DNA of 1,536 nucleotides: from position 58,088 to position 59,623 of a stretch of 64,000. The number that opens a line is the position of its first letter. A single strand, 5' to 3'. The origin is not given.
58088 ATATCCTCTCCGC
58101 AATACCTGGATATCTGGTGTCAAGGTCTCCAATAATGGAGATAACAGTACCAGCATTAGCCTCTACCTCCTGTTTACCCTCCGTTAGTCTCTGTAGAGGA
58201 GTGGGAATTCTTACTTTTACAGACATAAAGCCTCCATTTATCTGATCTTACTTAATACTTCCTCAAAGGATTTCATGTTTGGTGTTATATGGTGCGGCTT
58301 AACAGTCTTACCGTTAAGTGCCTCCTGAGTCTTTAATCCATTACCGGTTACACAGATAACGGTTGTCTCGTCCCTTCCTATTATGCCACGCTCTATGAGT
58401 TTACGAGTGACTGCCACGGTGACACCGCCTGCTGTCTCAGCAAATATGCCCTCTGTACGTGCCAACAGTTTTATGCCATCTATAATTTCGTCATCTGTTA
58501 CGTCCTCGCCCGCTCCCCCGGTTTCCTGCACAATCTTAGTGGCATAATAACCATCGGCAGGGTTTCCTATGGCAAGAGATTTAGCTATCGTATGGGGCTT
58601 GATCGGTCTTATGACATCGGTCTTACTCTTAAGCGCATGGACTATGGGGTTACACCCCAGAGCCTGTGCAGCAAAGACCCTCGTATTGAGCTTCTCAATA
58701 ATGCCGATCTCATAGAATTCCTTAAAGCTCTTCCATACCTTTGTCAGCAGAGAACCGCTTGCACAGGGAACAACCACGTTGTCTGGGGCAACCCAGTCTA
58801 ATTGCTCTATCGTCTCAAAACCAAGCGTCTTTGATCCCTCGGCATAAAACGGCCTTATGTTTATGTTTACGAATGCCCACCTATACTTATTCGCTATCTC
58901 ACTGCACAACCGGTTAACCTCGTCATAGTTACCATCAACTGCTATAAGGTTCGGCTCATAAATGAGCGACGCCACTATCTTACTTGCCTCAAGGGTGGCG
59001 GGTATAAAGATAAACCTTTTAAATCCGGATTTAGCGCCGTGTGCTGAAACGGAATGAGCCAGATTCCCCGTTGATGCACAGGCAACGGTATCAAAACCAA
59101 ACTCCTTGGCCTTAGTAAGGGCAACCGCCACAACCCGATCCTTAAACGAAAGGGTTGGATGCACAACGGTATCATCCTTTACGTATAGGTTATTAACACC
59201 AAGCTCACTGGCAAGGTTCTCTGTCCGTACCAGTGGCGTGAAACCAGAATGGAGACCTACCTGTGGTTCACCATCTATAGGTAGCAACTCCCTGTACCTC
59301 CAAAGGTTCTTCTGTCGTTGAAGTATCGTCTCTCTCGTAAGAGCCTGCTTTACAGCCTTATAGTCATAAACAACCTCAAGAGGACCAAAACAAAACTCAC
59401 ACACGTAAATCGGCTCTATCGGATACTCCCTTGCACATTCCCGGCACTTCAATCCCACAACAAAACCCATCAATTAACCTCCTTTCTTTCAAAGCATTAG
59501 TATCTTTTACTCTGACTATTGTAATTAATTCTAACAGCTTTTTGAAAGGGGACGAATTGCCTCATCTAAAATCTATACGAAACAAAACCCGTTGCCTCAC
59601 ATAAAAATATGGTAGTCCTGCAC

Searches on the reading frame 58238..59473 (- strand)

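Call 75: search_protein_families(library=pfam, proteins=[window:58238-59473:-], max_evalue=0.00001)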
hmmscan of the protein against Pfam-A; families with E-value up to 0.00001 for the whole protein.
window:58238-59473:- (411 aa): 2 families
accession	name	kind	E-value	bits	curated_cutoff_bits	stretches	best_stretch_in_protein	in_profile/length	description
PF00291.31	PALP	-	3e-64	217.6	35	1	74-377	3-295/295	Pyridoxal-phosphate dependent enzyme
PF05810.19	NinF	-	5.9e-08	32.9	27.5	1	9-33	1-25/25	NinF protein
